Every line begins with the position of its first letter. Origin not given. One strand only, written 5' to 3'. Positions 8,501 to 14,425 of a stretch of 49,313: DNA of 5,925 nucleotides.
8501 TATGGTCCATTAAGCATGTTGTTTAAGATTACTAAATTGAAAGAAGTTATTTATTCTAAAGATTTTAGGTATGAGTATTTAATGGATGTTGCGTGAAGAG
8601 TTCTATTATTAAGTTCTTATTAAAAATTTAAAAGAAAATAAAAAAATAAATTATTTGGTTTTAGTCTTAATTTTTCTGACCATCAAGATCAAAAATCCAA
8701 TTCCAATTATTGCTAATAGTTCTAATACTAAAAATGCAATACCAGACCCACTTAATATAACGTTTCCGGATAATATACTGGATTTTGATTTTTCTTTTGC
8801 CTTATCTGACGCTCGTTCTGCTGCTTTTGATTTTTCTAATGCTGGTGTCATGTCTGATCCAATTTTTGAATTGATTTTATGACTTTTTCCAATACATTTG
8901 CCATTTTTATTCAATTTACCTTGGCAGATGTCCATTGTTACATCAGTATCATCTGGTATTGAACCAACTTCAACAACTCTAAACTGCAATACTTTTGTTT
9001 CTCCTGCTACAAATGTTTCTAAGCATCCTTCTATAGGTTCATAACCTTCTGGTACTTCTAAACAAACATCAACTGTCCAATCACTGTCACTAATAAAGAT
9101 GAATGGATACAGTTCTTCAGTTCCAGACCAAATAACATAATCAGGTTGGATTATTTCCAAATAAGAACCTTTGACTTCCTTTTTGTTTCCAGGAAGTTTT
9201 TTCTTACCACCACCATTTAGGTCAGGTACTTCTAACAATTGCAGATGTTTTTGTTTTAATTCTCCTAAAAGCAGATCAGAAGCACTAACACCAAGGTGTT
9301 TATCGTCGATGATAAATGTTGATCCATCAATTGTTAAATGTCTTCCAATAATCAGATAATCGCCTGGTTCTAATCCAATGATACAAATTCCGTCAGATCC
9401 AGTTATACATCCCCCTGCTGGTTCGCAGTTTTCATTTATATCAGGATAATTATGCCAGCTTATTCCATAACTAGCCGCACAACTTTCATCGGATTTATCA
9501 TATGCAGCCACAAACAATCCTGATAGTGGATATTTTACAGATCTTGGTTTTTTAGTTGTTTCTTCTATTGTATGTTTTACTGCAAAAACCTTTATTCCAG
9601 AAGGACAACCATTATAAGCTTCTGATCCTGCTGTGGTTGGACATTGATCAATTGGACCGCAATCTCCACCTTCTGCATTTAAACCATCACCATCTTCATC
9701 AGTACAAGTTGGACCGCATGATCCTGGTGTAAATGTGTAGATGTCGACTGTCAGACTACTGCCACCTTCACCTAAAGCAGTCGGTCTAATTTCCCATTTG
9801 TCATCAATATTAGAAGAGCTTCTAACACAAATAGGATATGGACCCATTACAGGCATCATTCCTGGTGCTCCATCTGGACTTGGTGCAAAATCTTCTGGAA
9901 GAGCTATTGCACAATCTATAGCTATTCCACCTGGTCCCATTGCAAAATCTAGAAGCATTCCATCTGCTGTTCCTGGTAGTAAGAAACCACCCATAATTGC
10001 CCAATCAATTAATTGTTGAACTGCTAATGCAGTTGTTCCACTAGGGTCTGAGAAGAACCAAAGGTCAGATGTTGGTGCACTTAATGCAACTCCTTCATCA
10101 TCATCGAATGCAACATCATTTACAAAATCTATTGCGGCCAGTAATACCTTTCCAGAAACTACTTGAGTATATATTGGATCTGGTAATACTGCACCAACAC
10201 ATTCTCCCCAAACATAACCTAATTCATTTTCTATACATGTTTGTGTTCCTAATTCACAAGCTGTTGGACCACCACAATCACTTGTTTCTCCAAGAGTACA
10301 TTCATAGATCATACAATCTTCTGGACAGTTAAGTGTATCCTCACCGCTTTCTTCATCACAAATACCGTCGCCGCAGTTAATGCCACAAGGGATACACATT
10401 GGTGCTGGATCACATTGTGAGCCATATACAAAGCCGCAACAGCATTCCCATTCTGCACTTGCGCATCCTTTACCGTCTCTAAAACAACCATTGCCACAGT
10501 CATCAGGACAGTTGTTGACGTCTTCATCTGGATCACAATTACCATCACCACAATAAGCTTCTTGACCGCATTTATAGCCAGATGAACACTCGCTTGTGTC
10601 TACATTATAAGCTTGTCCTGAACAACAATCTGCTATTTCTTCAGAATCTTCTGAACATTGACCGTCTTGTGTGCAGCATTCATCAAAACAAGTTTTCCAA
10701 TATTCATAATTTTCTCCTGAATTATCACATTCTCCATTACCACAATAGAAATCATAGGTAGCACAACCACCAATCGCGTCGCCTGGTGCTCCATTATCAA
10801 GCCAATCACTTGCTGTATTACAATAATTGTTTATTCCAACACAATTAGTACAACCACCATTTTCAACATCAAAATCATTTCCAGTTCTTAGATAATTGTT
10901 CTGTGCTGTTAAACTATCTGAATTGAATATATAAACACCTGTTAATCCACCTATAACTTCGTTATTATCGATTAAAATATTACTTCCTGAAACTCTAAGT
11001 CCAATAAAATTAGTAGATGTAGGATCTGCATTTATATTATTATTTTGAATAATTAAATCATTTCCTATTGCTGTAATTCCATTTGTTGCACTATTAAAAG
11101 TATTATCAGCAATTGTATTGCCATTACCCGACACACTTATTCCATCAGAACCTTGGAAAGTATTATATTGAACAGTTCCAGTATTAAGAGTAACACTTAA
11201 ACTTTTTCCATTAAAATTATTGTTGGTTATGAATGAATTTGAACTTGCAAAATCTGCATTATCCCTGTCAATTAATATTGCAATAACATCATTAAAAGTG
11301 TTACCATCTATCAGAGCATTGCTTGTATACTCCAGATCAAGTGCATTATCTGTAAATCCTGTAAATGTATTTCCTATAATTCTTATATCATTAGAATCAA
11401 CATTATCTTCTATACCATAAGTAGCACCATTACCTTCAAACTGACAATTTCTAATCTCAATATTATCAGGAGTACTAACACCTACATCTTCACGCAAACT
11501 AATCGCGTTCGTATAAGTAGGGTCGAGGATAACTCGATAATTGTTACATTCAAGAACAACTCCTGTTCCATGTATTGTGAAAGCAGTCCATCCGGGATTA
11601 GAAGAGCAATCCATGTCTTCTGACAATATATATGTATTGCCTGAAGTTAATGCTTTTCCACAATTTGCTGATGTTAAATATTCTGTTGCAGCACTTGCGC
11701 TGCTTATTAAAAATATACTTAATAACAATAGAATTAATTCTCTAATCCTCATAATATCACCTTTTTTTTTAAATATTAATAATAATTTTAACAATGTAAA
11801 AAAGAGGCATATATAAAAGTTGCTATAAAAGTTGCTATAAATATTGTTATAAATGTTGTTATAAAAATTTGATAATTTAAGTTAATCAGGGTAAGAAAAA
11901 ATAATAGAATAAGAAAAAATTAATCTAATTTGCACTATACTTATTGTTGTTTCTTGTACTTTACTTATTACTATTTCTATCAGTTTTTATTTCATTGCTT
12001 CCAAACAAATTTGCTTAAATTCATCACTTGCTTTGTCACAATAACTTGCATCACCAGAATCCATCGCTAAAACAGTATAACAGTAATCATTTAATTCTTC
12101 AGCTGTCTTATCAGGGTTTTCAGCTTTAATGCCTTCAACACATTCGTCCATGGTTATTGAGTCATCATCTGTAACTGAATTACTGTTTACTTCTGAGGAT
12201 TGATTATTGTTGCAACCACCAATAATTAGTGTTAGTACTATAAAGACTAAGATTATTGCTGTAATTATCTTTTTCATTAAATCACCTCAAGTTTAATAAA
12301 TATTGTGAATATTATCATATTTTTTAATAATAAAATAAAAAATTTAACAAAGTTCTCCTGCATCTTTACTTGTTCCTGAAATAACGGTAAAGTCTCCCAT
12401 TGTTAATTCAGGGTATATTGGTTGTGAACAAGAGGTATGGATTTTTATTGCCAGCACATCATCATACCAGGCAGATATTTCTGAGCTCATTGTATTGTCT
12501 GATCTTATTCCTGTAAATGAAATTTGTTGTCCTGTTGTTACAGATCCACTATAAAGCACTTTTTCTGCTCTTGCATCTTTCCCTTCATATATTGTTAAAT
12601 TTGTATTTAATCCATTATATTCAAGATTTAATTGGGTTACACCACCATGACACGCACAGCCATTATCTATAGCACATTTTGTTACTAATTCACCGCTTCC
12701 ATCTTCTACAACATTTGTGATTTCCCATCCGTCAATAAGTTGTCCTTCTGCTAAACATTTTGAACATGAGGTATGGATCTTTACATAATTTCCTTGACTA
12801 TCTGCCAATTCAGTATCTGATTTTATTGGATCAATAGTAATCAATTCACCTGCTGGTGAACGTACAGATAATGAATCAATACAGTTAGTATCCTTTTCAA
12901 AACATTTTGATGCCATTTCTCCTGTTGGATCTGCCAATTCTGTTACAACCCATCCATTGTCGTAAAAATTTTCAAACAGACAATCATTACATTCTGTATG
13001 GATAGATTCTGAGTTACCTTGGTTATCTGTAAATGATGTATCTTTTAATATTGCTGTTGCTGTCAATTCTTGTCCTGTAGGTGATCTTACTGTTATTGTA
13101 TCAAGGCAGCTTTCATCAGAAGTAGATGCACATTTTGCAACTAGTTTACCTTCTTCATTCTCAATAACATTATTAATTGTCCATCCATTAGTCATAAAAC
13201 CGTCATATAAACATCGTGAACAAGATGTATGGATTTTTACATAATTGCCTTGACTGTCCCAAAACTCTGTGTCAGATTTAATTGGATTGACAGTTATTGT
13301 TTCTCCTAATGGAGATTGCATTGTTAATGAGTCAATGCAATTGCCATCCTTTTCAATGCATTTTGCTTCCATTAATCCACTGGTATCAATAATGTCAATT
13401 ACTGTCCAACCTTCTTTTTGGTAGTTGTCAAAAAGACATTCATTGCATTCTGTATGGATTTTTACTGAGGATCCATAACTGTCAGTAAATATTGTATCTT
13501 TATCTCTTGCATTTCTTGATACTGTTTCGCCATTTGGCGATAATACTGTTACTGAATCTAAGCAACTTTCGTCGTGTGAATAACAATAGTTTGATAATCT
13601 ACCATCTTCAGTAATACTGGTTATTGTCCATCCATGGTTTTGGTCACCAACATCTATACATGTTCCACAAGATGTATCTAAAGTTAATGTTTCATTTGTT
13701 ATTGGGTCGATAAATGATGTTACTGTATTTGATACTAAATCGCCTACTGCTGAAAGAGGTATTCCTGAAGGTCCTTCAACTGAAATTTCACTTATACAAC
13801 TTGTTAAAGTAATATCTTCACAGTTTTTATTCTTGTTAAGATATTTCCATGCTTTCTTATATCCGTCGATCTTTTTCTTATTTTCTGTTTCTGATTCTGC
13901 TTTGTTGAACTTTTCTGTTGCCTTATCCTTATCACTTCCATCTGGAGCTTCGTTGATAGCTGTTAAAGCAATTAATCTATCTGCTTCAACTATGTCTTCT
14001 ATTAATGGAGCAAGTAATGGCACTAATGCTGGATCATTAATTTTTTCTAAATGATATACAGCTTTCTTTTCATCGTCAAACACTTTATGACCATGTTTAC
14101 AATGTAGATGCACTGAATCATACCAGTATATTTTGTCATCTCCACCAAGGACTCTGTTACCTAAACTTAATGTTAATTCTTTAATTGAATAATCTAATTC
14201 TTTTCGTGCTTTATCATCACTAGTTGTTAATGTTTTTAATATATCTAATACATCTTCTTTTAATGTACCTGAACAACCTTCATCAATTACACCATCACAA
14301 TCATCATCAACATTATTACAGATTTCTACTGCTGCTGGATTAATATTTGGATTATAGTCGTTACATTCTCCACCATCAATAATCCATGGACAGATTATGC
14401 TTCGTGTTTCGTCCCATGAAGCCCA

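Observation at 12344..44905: Single 32.6-kb ORF encoding a 10,853-aa secreted mosaic protein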

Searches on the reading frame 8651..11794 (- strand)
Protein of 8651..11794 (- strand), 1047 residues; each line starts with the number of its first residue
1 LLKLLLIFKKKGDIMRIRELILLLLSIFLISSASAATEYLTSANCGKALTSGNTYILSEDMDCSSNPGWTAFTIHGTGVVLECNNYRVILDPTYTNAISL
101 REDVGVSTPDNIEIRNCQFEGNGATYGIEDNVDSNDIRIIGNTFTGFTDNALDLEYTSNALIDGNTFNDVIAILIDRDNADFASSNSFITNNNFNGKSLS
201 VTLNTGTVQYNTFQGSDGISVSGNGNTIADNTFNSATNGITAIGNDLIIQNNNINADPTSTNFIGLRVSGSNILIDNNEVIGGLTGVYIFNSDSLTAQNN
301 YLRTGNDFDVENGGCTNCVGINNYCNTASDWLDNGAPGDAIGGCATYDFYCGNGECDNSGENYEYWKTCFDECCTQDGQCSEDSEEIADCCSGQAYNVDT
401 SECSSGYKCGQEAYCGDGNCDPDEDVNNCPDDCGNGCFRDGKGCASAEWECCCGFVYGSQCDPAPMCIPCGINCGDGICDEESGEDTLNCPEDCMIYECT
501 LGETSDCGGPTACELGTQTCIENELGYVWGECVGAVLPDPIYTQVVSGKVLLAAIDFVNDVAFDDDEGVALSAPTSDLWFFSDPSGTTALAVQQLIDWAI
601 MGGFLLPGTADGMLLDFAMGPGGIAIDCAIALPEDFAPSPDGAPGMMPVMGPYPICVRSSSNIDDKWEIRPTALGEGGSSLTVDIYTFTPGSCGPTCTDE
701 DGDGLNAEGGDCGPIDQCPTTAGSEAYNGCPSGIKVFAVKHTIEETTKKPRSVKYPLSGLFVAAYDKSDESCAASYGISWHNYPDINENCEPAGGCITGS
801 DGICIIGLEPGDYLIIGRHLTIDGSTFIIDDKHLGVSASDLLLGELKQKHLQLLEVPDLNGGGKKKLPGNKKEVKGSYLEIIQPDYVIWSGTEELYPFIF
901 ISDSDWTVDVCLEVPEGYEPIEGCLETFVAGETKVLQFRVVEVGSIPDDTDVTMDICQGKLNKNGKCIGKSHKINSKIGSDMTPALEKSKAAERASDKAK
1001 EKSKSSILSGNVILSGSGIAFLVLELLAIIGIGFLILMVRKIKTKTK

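Call 14: search_protein_families(library=pfam, proteins=[window:8651-11794:-], max_evalue=0.001)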
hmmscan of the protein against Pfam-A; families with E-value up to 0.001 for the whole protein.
window:8651-11794:- (1047 aa): 1 family
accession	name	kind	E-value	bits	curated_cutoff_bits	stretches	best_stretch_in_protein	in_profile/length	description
PF13229.12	Beta_helix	-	2.8e-12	47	25.9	2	74-201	21-146/158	Right handed beta helix region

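Call 16: search_protein_families(library=ncbifam, proteins=[window:8651-11794:-], max_evalue=0.001)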
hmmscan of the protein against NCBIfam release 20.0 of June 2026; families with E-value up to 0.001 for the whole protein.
window:8651-11794:- (1047 aa): 0 families

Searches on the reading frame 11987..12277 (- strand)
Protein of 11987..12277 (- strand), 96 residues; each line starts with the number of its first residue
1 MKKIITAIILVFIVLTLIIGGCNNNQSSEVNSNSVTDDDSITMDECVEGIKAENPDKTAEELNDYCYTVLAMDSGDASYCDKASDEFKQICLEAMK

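Call 14: search_protein_families(library=pfam, proteins=[window:11987-12277:-], max_evalue=0.001)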
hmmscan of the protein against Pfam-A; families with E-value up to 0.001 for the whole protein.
window:11987-12277:- (96 aa): 0 families

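Call 16: search_protein_families(library=ncbifam, proteins=[window:11987-12277:-], max_evalue=0.001)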
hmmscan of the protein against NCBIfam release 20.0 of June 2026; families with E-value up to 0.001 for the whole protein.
window:11987-12277:- (96 aa): 1 family
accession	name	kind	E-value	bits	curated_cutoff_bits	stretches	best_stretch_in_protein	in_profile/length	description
NF041428.1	TrsH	subfamily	0.00032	20.8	150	1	1-52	1-39/149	TrsH/TraH family protein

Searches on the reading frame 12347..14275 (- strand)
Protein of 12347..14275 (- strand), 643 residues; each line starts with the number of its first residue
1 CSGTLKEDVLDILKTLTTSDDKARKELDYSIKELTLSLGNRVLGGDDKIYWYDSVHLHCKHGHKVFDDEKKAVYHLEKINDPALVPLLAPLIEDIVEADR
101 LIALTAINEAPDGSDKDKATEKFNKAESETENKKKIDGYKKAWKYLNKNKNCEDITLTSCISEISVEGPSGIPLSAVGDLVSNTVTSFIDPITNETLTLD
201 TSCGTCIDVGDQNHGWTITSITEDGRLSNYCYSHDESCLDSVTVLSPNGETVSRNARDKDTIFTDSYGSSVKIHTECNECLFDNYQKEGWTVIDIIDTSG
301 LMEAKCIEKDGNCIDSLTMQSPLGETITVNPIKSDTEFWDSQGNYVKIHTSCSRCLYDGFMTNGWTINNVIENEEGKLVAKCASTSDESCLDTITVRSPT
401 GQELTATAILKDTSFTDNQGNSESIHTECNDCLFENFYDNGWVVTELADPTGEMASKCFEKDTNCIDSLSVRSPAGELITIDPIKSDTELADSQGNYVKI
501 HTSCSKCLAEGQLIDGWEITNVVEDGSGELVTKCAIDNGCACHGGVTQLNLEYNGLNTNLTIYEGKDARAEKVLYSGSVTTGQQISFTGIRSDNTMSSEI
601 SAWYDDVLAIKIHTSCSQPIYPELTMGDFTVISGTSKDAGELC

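Call 108: search_protein_families(library=ncbifam, proteins=[window:12347-14275:-], max_evalue=0.01)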
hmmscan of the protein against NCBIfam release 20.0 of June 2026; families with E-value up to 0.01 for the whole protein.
window:12347-14275:- (643 aa): 0 families
